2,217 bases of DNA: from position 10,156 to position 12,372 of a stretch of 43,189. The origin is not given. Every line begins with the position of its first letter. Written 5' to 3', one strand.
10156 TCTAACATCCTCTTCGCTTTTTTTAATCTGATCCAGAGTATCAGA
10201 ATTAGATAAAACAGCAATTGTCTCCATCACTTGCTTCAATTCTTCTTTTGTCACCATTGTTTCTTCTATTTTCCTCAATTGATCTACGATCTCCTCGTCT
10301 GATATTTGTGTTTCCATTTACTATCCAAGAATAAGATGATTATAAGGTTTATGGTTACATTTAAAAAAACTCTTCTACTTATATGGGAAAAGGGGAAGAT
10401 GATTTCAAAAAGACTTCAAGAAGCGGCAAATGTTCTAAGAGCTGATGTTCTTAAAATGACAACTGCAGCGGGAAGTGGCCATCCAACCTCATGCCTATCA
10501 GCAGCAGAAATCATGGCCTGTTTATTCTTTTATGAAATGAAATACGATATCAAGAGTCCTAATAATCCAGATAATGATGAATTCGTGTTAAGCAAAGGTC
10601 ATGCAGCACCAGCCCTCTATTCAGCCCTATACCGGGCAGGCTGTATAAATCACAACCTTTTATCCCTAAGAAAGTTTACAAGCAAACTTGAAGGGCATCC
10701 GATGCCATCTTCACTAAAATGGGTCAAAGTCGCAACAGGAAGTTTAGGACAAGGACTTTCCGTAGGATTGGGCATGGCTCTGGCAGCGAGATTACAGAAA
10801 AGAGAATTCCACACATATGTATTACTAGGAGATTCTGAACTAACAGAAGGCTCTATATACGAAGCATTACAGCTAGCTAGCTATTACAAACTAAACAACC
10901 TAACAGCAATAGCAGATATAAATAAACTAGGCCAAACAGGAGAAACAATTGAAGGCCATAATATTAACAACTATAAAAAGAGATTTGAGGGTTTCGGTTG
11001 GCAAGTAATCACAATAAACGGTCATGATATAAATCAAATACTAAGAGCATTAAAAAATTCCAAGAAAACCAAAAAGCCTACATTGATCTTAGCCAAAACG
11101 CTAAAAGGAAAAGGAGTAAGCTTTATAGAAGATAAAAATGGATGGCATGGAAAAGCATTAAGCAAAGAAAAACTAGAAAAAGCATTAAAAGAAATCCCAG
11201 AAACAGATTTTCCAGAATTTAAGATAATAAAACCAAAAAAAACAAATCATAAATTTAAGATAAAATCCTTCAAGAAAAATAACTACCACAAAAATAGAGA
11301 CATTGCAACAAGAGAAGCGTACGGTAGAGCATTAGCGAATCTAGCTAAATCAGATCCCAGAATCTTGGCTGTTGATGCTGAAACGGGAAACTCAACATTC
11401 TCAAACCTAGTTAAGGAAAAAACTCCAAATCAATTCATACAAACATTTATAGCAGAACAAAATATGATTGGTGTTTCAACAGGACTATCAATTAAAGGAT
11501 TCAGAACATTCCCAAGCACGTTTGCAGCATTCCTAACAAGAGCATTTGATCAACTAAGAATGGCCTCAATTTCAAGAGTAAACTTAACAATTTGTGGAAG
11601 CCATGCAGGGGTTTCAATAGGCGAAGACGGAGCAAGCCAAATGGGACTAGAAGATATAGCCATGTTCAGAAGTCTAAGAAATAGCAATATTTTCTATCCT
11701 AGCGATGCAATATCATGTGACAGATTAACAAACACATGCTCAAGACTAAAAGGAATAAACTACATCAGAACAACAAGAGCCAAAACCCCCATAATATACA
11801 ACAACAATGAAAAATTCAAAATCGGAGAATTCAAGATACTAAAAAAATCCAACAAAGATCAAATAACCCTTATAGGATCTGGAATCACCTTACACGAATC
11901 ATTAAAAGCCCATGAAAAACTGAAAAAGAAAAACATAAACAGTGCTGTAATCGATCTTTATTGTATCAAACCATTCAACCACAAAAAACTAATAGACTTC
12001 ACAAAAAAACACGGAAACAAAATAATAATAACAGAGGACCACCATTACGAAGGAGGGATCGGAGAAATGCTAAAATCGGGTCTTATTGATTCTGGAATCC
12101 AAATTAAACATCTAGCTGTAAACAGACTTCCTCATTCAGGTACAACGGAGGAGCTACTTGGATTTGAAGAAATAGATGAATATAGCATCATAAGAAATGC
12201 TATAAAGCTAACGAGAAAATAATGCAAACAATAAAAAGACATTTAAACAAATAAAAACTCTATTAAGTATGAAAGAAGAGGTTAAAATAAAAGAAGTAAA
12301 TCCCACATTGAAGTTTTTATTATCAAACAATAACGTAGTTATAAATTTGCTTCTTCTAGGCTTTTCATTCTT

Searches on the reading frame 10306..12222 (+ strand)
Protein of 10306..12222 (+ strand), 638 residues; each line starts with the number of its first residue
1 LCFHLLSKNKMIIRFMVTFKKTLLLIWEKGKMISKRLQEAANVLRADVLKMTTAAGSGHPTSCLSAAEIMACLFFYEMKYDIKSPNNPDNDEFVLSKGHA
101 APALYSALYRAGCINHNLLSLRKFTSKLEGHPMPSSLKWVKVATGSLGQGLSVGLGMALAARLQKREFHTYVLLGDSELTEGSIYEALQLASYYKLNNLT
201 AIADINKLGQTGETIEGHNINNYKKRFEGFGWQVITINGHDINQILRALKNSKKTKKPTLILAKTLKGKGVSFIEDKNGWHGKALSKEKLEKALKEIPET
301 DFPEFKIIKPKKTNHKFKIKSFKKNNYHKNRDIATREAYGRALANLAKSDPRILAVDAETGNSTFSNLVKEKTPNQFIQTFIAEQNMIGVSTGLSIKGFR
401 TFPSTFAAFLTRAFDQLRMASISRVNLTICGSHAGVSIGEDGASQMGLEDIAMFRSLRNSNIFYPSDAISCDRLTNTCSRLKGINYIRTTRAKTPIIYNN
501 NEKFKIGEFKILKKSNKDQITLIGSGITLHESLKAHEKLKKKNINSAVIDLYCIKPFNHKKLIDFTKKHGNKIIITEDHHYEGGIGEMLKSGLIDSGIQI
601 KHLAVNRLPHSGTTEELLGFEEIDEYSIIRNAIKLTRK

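Call 11: search_protein_families(library=pfam, max_evalue=0.001, proteins=[window:10306-12222:+])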
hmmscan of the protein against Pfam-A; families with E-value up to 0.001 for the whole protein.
window:10306-12222:+ (638 aa): 6 families
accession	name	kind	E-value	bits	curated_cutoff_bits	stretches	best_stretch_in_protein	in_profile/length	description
PF00456.26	Transketolase_N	-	2.1e-50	172.1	22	1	38-326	3-302/334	Transketolase, thiamine diphosphate binding domain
PF02779.29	Transket_pyr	-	7.5e-38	130.3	27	1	332-494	2-172/174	Transketolase, pyrimidine binding domain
PF02780.25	Transketolase_C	-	1.2e-17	64.4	25.9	1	512-617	4-113/124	Transketolase, C-terminal domain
PF13292.11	DXP_synthase_N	-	6.2e-13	49.1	21.2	1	32-200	13-166/274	1-deoxy-D-xylulose-5-phosphate synthase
PF00676.26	E1_dh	-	8.4e-12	45.1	22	1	144-263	100-222/300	Dehydrogenase E1 component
PF22613.1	Transketolase_C_1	-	2.4e-05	24.9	27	1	511-560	5-54/113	Transketolase-like TK C-terminal domain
